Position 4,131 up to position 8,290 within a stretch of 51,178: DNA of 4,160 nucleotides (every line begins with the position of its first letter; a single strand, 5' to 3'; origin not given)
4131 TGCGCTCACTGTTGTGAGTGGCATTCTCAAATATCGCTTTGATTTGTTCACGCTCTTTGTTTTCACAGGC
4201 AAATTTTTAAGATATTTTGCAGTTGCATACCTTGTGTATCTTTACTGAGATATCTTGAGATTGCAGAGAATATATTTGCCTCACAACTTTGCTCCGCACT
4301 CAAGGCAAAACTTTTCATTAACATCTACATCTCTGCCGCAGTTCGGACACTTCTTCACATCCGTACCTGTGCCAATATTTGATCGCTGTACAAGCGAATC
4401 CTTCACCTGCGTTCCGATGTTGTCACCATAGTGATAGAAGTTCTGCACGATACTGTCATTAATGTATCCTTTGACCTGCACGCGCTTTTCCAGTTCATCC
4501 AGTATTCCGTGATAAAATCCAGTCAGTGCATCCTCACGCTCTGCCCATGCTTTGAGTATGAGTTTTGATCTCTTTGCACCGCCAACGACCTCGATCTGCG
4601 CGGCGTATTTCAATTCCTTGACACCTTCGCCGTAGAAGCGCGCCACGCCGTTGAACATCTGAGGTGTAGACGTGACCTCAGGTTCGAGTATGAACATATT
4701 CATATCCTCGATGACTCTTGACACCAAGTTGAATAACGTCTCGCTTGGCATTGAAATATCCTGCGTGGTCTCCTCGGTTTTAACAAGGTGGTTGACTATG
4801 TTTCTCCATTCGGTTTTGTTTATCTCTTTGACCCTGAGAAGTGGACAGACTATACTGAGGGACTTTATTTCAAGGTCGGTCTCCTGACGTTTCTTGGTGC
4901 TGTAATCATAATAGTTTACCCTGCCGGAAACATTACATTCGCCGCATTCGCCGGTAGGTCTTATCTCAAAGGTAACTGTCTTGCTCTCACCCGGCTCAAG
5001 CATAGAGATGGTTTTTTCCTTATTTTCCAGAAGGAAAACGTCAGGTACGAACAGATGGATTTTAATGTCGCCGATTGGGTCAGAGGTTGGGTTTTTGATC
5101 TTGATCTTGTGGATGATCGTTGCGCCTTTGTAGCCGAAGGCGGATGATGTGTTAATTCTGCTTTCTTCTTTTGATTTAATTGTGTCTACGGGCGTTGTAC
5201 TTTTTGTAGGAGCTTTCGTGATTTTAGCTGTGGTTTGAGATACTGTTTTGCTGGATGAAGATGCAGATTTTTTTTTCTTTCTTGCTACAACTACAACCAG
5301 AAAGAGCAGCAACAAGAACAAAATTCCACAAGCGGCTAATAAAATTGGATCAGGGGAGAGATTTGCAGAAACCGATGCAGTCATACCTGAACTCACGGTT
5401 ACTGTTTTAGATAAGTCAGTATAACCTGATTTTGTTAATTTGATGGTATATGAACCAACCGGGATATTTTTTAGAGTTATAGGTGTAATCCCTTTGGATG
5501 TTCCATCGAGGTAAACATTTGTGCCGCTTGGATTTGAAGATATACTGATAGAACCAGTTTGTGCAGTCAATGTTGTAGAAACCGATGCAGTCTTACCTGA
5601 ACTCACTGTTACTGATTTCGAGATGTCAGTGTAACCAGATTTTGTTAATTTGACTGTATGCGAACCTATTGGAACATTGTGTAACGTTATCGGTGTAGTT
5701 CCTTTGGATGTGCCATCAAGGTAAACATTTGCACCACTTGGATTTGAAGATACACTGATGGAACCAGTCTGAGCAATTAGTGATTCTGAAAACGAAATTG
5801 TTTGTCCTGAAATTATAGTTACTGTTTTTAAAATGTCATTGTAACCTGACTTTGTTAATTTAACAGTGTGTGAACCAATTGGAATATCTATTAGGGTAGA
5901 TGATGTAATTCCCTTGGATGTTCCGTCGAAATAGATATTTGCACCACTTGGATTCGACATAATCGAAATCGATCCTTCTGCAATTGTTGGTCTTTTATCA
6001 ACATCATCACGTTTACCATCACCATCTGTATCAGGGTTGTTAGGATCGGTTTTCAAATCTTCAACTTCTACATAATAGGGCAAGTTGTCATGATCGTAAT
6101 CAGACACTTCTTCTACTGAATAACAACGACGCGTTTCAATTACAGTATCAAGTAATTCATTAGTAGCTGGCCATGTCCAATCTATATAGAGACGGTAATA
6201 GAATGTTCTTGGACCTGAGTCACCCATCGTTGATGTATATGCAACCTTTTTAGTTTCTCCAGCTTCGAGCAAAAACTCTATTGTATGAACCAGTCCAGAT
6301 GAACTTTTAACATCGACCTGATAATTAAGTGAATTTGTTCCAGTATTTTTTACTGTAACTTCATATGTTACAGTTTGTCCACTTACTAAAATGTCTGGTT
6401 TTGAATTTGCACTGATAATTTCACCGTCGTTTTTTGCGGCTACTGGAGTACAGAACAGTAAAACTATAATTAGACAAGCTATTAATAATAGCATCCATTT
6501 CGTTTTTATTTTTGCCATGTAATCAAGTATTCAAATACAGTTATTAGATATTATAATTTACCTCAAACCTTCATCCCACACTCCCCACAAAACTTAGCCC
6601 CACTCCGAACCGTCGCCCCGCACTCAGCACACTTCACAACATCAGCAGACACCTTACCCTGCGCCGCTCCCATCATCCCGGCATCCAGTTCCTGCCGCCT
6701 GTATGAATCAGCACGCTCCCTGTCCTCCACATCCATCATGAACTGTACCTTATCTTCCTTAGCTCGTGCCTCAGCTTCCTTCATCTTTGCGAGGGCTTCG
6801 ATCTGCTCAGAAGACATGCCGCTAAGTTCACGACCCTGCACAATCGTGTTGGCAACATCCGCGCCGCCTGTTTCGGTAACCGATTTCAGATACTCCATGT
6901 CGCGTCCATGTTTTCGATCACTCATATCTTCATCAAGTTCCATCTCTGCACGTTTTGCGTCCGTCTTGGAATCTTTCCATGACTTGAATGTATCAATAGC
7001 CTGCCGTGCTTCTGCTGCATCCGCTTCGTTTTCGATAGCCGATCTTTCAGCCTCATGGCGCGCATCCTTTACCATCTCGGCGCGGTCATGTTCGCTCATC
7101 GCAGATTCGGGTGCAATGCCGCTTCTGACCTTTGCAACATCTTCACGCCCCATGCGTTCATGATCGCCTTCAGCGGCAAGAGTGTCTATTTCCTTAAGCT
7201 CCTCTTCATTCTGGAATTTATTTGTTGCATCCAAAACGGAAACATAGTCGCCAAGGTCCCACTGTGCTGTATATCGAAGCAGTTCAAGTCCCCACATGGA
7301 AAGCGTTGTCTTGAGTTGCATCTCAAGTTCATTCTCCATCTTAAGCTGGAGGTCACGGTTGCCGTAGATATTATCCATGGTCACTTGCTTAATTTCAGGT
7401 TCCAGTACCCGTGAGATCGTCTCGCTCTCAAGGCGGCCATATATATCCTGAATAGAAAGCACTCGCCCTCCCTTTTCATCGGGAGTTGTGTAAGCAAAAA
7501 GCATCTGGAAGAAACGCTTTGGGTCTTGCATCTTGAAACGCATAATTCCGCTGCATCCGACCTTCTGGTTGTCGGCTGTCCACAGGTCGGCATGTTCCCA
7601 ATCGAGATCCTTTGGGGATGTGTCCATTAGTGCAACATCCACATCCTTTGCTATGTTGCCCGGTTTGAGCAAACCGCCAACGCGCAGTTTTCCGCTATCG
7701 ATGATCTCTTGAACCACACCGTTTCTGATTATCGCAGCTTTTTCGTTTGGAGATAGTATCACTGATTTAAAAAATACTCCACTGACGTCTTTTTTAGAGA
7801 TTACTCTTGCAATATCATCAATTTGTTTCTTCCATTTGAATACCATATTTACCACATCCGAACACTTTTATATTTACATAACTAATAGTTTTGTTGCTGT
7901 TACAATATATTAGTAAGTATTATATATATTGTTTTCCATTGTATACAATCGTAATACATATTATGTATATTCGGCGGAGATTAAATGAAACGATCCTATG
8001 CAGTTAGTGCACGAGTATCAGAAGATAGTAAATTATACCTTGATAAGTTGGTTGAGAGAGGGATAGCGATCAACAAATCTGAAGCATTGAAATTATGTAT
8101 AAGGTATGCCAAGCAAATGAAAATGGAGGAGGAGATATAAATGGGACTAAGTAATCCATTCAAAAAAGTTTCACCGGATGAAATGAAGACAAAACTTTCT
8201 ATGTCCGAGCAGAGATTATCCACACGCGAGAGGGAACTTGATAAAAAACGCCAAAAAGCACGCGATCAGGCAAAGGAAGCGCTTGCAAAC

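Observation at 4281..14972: Candidate ESCRT-like membrane-remodelling cluster in a methanogen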

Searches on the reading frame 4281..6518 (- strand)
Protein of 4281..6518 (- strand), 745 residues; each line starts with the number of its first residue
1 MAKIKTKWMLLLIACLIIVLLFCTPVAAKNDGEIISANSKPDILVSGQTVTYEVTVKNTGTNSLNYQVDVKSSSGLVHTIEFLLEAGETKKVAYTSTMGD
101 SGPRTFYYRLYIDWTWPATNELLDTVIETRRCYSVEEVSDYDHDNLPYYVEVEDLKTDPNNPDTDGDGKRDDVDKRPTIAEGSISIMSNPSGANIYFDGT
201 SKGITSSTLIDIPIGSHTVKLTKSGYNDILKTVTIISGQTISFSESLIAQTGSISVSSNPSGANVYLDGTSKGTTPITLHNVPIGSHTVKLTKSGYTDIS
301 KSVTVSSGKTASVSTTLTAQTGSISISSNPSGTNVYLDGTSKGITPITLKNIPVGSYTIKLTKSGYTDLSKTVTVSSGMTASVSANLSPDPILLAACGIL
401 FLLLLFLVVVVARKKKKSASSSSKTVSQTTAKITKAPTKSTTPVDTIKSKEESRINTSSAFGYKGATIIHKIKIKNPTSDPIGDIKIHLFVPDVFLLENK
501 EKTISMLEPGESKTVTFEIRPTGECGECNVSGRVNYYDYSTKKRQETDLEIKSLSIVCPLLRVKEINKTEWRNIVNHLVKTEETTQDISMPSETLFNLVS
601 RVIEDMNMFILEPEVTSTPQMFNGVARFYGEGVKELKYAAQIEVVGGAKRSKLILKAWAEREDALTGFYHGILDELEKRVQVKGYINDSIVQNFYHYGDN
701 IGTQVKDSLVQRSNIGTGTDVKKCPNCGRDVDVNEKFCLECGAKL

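Call 3: search_protein_families(library=pfam, proteins=[window:4281-6518:-], max_evalue=0.1)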
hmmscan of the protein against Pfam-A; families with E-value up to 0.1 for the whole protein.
window:4281-6518:- (745 aa): 19 families
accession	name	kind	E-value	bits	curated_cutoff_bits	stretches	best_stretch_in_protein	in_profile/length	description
PF08308.17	PEGA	-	5.5e-56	186.8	20.8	3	252-318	2-68/71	PEGA domain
PF13715.12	CarbopepD_reg_2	-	1.7e-10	41.2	32.2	2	348-394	37-83/88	CarboxypepD_reg-like domain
PF13620.12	CarboxypepD_reg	-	8e-09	36.2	32.3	2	278-318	41-82/82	Carboxypeptidase regulatory-like domain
PF07705.17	CARDB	-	2.1e-08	34.7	22.7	1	35-113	6-84/101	CARDB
PF13240.11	Zn_Ribbon_1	-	2.1e-06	27.8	25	1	723-745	1-23/23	zinc-ribbon domain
PF10633.15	NPCBM_assoc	-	1.4e-05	25.6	24.4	1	465-522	4-61/78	NPCBM-associated, NEW3 domain of alpha-galactosidase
PF12773.13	DZR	-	6.2e-05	23.5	27.3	1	719-742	20-45/45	Double zinc ribbon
PF24460.1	DUF7575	-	0.00026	20.7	28.5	1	720-744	2-26/28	Domain of unknown function (DUF7575)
PF17032.10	Zn_ribbon_15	-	0.0032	18.7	28.9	1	720-742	51-73/73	zinc-ribbon family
PF13248.11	Zn_ribbon_3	-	0.0032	17.3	27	1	722-745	3-26/26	zinc-ribbon domain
PF22820.2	TcaA_3rd_4th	-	0.0051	17.1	27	0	253-293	4-48/73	TcaA protein 3rd/4th domain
PF00927.28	Transglut_C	-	0.0073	16.9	26.6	0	472-522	21-77/106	Transglutaminase family, C-terminal ig like domain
PF22544.2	HYDIN_VesB_CFA65-like_Ig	-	0.012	16.3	25.5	0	47-78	18-52/100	HYDIN/CFA65/VesB-like, Ig-like domain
PF14310.12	Fn3-like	-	0.017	15.6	25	0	506-521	28-43/71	Fibronectin type III-like domain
PF20608.4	Phage_tube_C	-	0.018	15.8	24.1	0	350-376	53-79/82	Phage tail tube protein C-terminal domain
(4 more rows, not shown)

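Call 32: search_protein_families(library=ncbifam, proteins=[window:4281-6518:-], max_evalue=0.01)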
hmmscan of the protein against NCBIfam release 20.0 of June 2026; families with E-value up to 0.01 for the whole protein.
window:4281-6518:- (745 aa): 2 families
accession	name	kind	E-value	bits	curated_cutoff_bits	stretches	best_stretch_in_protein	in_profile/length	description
NF047815.1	LIC10124_lipo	equivalog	1.1e-29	103.4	650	2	251-366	197-314/516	LIC10124 family lipoprotein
TIGR01451.2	B_ant_repeat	repeat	0.00064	19.7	24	1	45-64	9-28/53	DUF11 type repeat protein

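Call 78: search_protein_families(library=padloc, proteins=[window:4281-6518:-], max_evalue=0.001)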
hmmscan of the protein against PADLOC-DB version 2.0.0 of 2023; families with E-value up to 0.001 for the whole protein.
window:4281-6518:- (745 aa): 0 families

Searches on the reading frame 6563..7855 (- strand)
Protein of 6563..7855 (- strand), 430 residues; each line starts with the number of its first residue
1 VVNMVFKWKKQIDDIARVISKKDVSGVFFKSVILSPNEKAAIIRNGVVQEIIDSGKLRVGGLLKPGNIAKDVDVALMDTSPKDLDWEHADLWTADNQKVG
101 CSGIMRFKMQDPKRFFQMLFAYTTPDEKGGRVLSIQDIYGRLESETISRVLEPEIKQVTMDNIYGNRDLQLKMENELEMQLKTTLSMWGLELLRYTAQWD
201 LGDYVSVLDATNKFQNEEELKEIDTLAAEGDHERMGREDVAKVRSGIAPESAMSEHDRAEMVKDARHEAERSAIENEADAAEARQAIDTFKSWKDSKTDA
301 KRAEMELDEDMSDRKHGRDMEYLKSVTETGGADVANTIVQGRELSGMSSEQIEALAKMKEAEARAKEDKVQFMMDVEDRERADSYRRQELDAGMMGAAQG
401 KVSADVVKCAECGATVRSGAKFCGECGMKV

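Call 3: search_protein_families(library=pfam, proteins=[window:6563-7855:-], max_evalue=0.1)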
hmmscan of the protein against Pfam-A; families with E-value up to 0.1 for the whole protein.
window:6563-7855:- (430 aa): 6 families
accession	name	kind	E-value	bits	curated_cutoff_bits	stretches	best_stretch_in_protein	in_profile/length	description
PF01145.31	Band_7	-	1.3e-08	35.5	23.6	1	33-193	2-138/176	SPFH domain / Band 7 family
PF13240.11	Zn_Ribbon_1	-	7.1e-06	26.1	25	1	408-429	1-22/23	zinc-ribbon domain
PF13248.11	Zn_ribbon_3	-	2e-05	24.3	27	1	407-429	3-25/26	zinc-ribbon domain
PF24463.1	DUF7577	-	0.00012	22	28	1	405-427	1-23/27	Domain of unknown function (DUF7577)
PF12773.13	DZR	-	0.00029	21.4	27.3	1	408-427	26-45/45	Double zinc ribbon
PF17032.10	Zn_ribbon_15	-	0.01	17.1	28.9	1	406-427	52-73/73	zinc-ribbon family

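Call 32: search_protein_families(library=ncbifam, proteins=[window:6563-7855:-], max_evalue=0.01)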
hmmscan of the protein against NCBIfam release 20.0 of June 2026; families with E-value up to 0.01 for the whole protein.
window:6563-7855:- (430 aa): 1 family
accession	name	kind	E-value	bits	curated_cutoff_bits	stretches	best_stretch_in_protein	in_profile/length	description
NF005651.0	PRK07418.1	subfamily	0.008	14.4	942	0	351-429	532-616/617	acetolactate synthase large subunit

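Call 78: search_protein_families(library=padloc, proteins=[window:6563-7855:-], max_evalue=0.001)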
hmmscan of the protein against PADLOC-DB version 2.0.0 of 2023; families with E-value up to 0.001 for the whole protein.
window:6563-7855:- (430 aa): 0 families

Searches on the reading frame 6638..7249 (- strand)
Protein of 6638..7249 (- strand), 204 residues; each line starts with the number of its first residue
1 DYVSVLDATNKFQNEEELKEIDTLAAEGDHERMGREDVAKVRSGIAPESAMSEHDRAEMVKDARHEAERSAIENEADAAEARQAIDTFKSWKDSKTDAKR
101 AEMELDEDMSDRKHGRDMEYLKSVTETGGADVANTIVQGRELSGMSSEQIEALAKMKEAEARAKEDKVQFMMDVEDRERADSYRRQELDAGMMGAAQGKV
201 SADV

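Call 59: search_protein_families(library=pfam, proteins=[window:6638-7249:-], max_evalue=1)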
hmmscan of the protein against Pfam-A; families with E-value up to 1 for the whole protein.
seq(204 aa): 1 family
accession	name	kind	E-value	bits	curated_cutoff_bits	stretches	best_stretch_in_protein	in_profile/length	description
PF21106.3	YtxK_like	-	0.2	12.5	24.3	1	117-166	19-68/81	YtxK N-terminal helical domain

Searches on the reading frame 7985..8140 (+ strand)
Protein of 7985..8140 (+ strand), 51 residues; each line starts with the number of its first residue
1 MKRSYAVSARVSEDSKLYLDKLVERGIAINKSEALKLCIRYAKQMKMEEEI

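Call 3: search_protein_families(library=pfam, proteins=[window:7985-8140:+], max_evalue=0.1)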
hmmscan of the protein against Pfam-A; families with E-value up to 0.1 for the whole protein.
window:7985-8140:+ (51 aa): 1 family
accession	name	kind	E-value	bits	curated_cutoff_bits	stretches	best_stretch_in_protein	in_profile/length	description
PF01402.27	RHH_1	-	0.0079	16.6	20.5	1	7-42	2-36/39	Ribbon-helix-helix protein, copG family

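Call 32: search_protein_families(library=ncbifam, proteins=[window:7985-8140:+], max_evalue=0.01)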
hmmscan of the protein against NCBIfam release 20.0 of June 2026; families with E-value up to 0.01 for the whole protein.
window:7985-8140:+ (51 aa): 1 family
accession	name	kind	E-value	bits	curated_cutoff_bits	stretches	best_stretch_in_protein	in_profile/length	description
NF058631.1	sRNA_TF_AbmR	equivalog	0.00018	21.1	160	1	6-44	103-141/167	ATP-binding transcription factor AbmR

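Call 45: search_solved_structures(query=A3, max_evalue=10, show_alignments=2)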
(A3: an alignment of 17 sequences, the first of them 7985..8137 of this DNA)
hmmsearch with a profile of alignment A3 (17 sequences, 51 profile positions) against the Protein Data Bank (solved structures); distinct sequences matched with E-value up to 10: 4.
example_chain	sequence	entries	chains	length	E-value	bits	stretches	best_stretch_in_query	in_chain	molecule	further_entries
6r0l_A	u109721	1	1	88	0.095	15.9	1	1-40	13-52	OsGhd8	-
7c9o_B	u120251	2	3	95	0.31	14.2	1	1-40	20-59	Nuclear transcription factor Y subunit B-11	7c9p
5g49_A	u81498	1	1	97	0.74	13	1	1-40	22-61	NUCLEAR TRANSCRIPTION FACTOR Y SUBUNIT B-6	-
7cvo_B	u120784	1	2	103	1.2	12.4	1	1-40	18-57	Nuclear transcription factor Y subunit B-3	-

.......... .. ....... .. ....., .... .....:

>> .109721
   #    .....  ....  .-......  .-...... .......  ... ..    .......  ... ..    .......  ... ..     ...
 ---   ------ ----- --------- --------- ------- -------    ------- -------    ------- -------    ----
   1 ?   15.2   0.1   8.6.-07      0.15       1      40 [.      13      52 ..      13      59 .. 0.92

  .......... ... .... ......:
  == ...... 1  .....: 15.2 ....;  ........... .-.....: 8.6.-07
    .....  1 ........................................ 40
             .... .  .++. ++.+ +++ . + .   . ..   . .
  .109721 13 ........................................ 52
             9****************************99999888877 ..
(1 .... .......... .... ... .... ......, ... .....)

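Call 78: search_protein_families(library=padloc, proteins=[window:7985-8140:+], max_evalue=0.001)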
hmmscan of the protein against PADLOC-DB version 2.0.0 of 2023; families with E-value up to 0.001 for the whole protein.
window:7985-8140:+ (51 aa): 0 families

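Call 80: search_protein_families(library=pfam, alignment_id=A3, max_evalue=1)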
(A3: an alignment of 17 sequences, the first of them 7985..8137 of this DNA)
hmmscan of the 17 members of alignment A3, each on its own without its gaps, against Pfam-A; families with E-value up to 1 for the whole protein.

A. member 1, window:7985-8137:+ (51 aa): 2 families
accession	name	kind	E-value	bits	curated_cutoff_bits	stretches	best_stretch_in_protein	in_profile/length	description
PF01402.27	RHH_1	-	0.0079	16.6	20.5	1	7-42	2-36/39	Ribbon-helix-helix protein, copG family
PF22626.3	LysX_preATP_grasp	-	0.13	12.8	27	1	9-44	6-41/84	LysX preATP-grasp domain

B. families by the number of members that match (of 17 scanned): 8 families
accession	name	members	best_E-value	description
PF01402.27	RHH_1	10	0.0016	Ribbon-helix-helix protein, copG family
PF04221.18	RelB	6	0.003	RelB antitoxin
PF22458.1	RsmF-B_ferredox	3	0.044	Methyltr_RsmF/B-like, ferredoxin-like domain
PF00631.27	G-gamma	1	0.06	GGL domain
PF25166.1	CoiA_C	1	0.069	Competence protein CoiA, C-terminal domain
PF00808.29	CBFD_NFYB_HMF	1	0.1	Histone-like transcription factor (CBF/NF-Y) and archaeal histone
PF22626.3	LysX_preATP_grasp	1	0.13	LysX preATP-grasp domain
PF01479.30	S4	1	0.19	S4 domain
